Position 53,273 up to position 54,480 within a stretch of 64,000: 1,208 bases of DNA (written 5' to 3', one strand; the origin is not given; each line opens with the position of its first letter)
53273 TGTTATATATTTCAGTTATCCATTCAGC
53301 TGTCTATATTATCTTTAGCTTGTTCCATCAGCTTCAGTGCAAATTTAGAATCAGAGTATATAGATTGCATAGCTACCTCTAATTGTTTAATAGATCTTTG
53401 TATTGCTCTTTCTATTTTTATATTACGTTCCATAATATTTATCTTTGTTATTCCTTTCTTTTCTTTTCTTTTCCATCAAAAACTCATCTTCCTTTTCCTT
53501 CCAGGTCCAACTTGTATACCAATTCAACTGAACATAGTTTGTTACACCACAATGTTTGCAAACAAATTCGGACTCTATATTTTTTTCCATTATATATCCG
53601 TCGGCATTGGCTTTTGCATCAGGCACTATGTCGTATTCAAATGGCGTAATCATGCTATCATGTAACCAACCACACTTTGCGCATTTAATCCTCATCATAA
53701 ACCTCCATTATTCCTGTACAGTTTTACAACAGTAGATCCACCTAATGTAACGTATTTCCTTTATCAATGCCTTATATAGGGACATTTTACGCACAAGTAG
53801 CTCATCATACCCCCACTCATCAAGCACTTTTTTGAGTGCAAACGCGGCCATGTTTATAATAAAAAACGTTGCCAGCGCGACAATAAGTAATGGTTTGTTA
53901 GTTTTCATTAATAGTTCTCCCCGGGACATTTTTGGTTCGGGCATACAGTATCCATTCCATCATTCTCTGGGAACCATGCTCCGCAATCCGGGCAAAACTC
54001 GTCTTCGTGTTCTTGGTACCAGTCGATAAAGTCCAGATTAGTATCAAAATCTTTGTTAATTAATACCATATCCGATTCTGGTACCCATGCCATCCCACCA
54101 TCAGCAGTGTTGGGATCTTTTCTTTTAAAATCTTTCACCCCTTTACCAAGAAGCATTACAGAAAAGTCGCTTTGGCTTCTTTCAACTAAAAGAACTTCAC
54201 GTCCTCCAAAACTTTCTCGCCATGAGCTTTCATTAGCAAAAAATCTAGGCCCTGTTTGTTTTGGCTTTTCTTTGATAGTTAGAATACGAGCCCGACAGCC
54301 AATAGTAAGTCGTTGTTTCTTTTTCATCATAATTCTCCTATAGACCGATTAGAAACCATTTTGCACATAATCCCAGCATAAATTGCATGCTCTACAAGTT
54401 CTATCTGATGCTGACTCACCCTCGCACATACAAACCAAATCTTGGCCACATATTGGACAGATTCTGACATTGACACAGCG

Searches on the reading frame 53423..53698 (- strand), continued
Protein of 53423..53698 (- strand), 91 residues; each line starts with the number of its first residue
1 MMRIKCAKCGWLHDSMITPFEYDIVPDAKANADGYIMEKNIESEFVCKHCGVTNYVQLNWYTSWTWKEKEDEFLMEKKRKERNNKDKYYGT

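Call 68: search_protein_families(library=ncbifam, max_evalue=0.01, proteins=[window:53423-53698:-])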
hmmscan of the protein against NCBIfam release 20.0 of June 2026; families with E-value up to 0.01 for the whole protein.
window:53423-53698:- (91 aa): 0 families

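Call 78: find_related_loci(query=A4, collection=genome_contigs, flank=6000)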
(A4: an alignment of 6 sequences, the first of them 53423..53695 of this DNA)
Query A4 (90 aa) in genome_contigs; peptide patterns used: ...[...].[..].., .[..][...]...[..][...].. (x = any residue, [..] = any of these).
24 stretches matched a pattern, but none encodes a relative of the query by tblastn (E <= 1e-3).

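Call 79: find_related_loci(query=A4, collection=viral_contigs, flank=6000)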
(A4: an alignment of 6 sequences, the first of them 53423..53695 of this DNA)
Query A4 (90 aa) in viral_contigs; peptide patterns used: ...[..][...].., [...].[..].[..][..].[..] (x = any residue, [..] = any of these).
266 stretches matched a pattern, but none encodes a relative of the query by tblastn (E <= 1e-3).

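Call 88: find_related_loci(query=P0020, collection=viral_contigs, flank=8000)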
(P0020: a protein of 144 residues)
Query P0020 (144 aa) in viral_contigs; peptide patterns used: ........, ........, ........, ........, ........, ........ (x = any residue, [..] = any of these).
3 stretches matched a pattern, but none encodes a relative of the query by tblastn (E <= 1e-3).

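Call 89: find_related_loci(query=P0023, collection=viral_contigs, flank=8000)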
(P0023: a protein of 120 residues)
Query P0023 (120 aa) in viral_contigs; peptide patterns used: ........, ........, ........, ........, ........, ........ (x = any residue, [..] = any of these).
1 stretches matched a pattern, but none encodes a relative of the query by tblastn (E <= 1e-3).

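Call 90: find_related_loci(query=P0018, collection=viral_contigs, flank=8000)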
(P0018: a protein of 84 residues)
Query P0018 (84 aa) in viral_contigs; peptide patterns used: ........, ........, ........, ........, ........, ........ (x = any residue, [..] = any of these).
30 stretches matched a pattern, but none encodes a relative of the query by tblastn (E <= 1e-3).

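Call 93: fold_search(model_id=the predicted structure, library=viral)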
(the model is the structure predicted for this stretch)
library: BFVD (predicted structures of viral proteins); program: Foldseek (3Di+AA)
matches with E <= 10: 638; with E <= 0.001: 0
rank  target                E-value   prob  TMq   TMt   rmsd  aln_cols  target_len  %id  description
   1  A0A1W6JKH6            5.8e-02  0.99  0.40  0.45   3.6        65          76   15  Uncharacterized protein [Lactococcus phage AM4]
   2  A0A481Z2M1            1.7e-01  0.60  0.35  0.35  11.9        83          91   10  Uncharacterized protein [Pithovirus LCPAC001]
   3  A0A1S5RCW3            1.8e-01  0.38  0.29  0.21   9.9        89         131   17  Uncharacterized protein [Lactobacillus phage P1]
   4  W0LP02                2.9e-01  0.47  0.27  0.31  19.5        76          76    9  (no name in the UniProt tables at hand)
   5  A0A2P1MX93            5.8e-01  0.08  0.18  0.20  17.8        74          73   11  Uncharacterized protein [Escherichia phage vB_EcoS Sa179lw]
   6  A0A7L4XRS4            6.6e-01  0.38  0.27  0.09   8.9        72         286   11  (no name in the UniProt tables at hand)
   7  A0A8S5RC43            6.6e-01  0.30  0.31  0.39   5.3        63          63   21  Zinc-ribbon domain protein [virus sp. ctmTa7]
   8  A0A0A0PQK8            8.0e-01  0.18  0.23  0.28  12.8        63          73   11  Uncharacterized protein [Bacillus phage Bp8p-T]
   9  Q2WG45                8.0e-01  0.15  0.26  0.14  14.9        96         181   16  Uncharacterized protein [Clostridium botulinum D phage]
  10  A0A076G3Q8            8.5e-01  0.35  0.26  0.18   8.6        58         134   10  Uncharacterized protein [Aeromonas phage pAh6-C]
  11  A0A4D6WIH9            8.5e-01  0.16  0.30  0.31   9.3        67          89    9  Matrix protein (Fragment) [Bovine ephemeral fever virus]
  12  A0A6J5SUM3            9.0e-01  0.54  0.27  0.08   1.0        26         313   15  Uncharacterized protein [uncultured Caudovirales phage]
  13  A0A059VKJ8            9.0e-01  0.12  0.26  0.21  25.3        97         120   12  (no name in the UniProt tables at hand)
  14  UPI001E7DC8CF         9.6e-01  0.25  0.26  0.16   9.6        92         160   14  (no name look-up for this kind of identifier)
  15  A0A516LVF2            9.6e-01  0.20  0.23  0.20   6.7        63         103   16  (no name in the UniProt tables at hand)
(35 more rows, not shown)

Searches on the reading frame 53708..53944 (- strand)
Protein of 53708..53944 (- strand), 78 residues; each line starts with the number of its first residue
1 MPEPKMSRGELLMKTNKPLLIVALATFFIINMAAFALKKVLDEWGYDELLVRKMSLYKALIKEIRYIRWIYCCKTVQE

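Call 8: search_protein_families(library=pfam, max_evalue=0.01, proteins=[window:53708-53944:-])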
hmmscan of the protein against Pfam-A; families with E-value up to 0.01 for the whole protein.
window:53708-53944:- (78 aa): 0 families

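Call 9: search_protein_families(library=phrogs, max_evalue=0.01, proteins=[window:53708-53944:-])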
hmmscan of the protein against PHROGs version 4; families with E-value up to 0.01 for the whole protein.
window:53708-53944:- (78 aa): 0 families

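Call 37: find_related_loci(query=A3, collection=viral_contigs, flank=10000)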
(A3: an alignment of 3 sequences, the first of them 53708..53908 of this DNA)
Query A3 (66 aa) in viral_contigs; peptide patterns used: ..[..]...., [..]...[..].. (x = any residue, [..] = any of these).
508 stretches matched a pattern, but none encodes a relative of the query by tblastn (E <= 1e-3).

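Call 43: find_homologous_proteins(query=window:53708-53908:-, max_evalue=0.1)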
Query window:53708-53908:- (66 aa): 8 proteins with E <= 0.1 among 9 candidates.
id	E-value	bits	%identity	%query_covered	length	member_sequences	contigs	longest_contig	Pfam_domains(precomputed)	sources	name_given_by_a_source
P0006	5.7e-36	139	100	100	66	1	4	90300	-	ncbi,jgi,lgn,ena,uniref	ncbi:hypothetical protein LCGC14_0805810 [marine sediment metagenome]|uniref:Uncharacterized protein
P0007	6.3e-27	110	79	100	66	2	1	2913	-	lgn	-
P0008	4.0e-22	95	74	100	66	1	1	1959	-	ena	-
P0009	1.8e-21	93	73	94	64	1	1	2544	-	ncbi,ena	-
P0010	1.3e-20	91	73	100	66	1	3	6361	-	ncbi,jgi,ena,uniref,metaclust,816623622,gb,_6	ncbi:hypothetical protein LCGC14_1665350 [marine sediment metagenome]|uniref:Uncharacterized protein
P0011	6.2e-17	79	66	98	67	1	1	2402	-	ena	-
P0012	1.0e-16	78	66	98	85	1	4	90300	-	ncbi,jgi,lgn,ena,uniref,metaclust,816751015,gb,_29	ncbi:hypothetical protein LCGC14_0805910 [marine sediment metagenome]|uniref:Uncharacterized protein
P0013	4.8e-15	73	82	67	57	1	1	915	-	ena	-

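Call 44: find_encoding_contigs(protein=P0010, flank=10000, max_places=3)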
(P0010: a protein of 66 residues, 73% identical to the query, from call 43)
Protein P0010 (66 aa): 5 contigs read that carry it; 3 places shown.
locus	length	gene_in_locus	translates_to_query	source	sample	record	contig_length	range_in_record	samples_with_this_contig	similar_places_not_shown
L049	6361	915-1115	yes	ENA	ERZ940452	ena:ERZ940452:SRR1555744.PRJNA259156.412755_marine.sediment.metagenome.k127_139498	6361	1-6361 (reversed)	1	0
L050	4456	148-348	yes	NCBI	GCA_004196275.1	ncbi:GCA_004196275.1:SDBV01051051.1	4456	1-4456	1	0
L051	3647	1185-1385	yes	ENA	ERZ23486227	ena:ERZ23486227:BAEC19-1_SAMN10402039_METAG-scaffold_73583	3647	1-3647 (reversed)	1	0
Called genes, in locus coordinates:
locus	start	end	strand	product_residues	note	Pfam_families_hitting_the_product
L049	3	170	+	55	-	?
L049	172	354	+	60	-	-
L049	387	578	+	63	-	-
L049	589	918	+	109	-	-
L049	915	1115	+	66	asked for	-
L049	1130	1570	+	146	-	-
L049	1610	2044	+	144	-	-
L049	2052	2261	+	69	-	-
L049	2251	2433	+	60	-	-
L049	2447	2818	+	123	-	-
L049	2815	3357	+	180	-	PF14366:DUF4410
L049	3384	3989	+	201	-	-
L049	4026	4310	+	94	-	-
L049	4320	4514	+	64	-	-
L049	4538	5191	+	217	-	-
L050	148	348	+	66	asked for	-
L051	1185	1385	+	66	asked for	-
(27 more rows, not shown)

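Call 45: find_encoding_contigs(protein=P0007, flank=10000, max_places=3)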
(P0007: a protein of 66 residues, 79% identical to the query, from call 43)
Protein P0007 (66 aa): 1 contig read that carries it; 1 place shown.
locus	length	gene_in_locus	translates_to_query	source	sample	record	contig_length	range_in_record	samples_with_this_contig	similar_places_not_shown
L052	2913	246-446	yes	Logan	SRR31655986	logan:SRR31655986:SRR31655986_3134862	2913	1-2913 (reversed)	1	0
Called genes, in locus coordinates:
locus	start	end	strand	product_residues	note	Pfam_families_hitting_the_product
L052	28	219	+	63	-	-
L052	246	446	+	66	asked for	-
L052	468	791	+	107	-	-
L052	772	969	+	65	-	-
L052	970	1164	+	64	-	-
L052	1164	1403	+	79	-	-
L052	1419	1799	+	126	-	-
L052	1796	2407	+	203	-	-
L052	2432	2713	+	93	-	-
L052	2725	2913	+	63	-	?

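Call 46: find_encoding_contigs(protein=P0009, flank=10000, max_places=3)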
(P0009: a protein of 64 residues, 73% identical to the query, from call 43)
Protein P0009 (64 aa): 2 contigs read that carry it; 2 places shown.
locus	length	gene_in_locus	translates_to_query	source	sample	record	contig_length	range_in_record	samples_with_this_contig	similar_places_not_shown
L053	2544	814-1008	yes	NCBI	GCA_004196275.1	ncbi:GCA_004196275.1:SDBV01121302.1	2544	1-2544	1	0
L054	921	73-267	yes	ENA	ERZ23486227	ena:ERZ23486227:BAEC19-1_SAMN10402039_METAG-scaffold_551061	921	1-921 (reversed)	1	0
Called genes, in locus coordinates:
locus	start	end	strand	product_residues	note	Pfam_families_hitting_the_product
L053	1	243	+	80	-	?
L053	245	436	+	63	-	-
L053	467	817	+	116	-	-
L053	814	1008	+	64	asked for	-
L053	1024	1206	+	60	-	-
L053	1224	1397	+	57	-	-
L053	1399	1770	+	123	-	-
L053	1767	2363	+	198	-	-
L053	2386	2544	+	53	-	?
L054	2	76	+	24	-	?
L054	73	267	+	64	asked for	-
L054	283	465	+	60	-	-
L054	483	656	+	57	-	-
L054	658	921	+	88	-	?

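Call 47: find_encoding_contigs(protein=P0011, flank=10000, max_places=3)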
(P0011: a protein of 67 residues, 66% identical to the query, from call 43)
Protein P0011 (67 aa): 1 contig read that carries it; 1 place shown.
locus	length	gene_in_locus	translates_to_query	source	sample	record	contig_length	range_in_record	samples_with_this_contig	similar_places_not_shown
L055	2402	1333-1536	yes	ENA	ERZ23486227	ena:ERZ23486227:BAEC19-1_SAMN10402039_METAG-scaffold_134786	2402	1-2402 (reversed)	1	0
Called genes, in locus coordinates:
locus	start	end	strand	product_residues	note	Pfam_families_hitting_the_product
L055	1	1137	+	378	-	?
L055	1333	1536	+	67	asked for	-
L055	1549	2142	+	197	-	-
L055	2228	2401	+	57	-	?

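Call 48: find_encoding_contigs(protein=P0008, flank=10000, max_places=3)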
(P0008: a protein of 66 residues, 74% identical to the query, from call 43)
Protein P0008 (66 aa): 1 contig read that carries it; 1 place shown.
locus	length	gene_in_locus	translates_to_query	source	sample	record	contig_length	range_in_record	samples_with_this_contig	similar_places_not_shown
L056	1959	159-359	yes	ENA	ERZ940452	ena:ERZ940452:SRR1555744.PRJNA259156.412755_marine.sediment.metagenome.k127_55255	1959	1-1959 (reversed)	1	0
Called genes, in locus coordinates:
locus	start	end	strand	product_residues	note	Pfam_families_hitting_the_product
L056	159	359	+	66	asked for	-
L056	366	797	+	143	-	-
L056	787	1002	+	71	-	-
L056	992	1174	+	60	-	-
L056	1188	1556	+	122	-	-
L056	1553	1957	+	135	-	?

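Call 67: search_protein_families(library=padloc, max_evalue=0.01, proteins=[window:53708-53908:-])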
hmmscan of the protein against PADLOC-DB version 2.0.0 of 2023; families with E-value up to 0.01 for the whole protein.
window:53708-53908:- (66 aa): 0 families

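Call 68: search_protein_families(library=ncbifam, max_evalue=0.01, proteins=[window:53708-53908:-])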
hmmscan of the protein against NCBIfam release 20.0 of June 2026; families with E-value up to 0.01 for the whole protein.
window:53708-53908:- (66 aa): 0 families

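Call 75: find_encoding_contigs(protein=P0012, flank=10000, max_places=10)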
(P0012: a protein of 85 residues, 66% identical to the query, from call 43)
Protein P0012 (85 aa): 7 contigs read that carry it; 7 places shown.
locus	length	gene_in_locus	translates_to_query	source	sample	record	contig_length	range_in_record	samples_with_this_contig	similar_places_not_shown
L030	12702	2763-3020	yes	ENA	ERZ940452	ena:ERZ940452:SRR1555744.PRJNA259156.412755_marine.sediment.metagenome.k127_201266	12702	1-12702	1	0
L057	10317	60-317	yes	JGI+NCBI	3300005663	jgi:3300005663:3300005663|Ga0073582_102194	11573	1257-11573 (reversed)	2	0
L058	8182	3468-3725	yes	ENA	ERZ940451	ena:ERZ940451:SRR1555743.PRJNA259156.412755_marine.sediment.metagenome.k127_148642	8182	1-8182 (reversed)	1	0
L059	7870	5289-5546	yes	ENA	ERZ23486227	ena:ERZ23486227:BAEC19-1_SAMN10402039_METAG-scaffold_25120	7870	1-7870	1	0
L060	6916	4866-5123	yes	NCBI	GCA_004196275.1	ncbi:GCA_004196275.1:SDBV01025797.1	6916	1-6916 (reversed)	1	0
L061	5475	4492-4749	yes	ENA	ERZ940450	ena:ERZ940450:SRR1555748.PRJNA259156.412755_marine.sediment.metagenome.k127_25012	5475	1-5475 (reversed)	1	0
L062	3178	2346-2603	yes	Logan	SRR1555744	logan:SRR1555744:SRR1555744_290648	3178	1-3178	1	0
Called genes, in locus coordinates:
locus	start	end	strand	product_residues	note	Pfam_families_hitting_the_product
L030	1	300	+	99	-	?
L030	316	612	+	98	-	-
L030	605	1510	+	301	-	-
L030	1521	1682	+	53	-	-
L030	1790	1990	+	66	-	-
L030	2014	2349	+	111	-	-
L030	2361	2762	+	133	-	-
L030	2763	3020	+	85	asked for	-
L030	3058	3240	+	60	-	-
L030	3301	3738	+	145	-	-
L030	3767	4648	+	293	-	PF01145:Band_7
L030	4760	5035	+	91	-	-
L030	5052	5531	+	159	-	-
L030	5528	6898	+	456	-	PF01743:PolyA_pol, PF12627:PolyA_pol_RNAbd, PF01966:HD, PF13735:tRNA_NucTran2_2 (weak)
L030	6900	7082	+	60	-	-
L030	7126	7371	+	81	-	-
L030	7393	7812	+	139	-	-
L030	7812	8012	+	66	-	-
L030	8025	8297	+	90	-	-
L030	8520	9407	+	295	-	PF10127:RlaP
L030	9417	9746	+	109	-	-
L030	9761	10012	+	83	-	-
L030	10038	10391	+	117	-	-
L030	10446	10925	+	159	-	-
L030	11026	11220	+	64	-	-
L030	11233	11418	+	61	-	-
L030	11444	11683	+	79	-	-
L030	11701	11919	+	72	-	-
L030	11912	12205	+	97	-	-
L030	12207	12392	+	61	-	-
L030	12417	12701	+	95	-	?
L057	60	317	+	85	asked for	-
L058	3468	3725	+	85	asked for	-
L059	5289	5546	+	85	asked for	-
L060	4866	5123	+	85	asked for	-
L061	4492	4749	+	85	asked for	-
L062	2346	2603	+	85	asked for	-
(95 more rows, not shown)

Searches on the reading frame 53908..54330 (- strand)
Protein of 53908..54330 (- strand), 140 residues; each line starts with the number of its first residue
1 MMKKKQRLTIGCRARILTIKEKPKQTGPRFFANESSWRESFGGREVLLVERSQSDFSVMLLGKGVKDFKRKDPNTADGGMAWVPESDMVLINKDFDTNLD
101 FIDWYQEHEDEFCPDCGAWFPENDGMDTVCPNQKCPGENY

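Call 8: search_protein_families(library=pfam, max_evalue=0.01, proteins=[window:53908-54330:-])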
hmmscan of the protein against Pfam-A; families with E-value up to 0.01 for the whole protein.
window:53908-54330:- (140 aa): 1 family
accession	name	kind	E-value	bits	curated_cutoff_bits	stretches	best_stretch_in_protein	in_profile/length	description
PF08792.16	A2L_zn_ribbon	-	0.002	18.2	22.9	1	102-121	16-32/33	A2L zinc ribbon domain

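Call 9: search_protein_families(library=phrogs, max_evalue=0.01, proteins=[window:53908-54330:-])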
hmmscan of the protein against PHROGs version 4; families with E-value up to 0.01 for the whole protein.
window:53908-54330:- (140 aa): 0 families

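Call 67: search_protein_families(library=padloc, max_evalue=0.01, proteins=[window:53908-54330:-])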
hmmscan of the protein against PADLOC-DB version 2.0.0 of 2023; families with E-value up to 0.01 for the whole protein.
window:53908-54330:- (140 aa): 0 families

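Call 68: search_protein_families(library=ncbifam, max_evalue=0.01, proteins=[window:53908-54330:-])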
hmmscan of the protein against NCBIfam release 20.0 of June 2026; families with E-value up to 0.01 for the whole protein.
window:53908-54330:- (140 aa): 0 families

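Call 91: predict_structure(protein=window:53908-54330:-)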
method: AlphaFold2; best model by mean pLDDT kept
length: 140 residues; sequences in the alignment: 1
mean_pLDDT: 50.1   pTM: 0.41
mean pLDDT of the five models: 50.1, 42.9, 39.5, 39.1, 38.0
residues with pLDDT >= 90: 0; 70-90: 6; 50-70: 64; < 50: 70
segments of 3 or more residues with pLDDT < 50: 1-28, 51-58, 66-79, 122-140
pLDDT, mean of each block of 10 residues (from residue 1): 41 31 47 57 59 48 50 45 54 61 71 59 41 40
secondary structure, 60 per line:
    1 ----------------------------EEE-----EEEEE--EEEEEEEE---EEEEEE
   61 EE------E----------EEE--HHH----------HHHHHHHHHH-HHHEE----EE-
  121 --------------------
elements in order: E29-31 E37-41 E44-51 E55-62 E80-82 H98-107
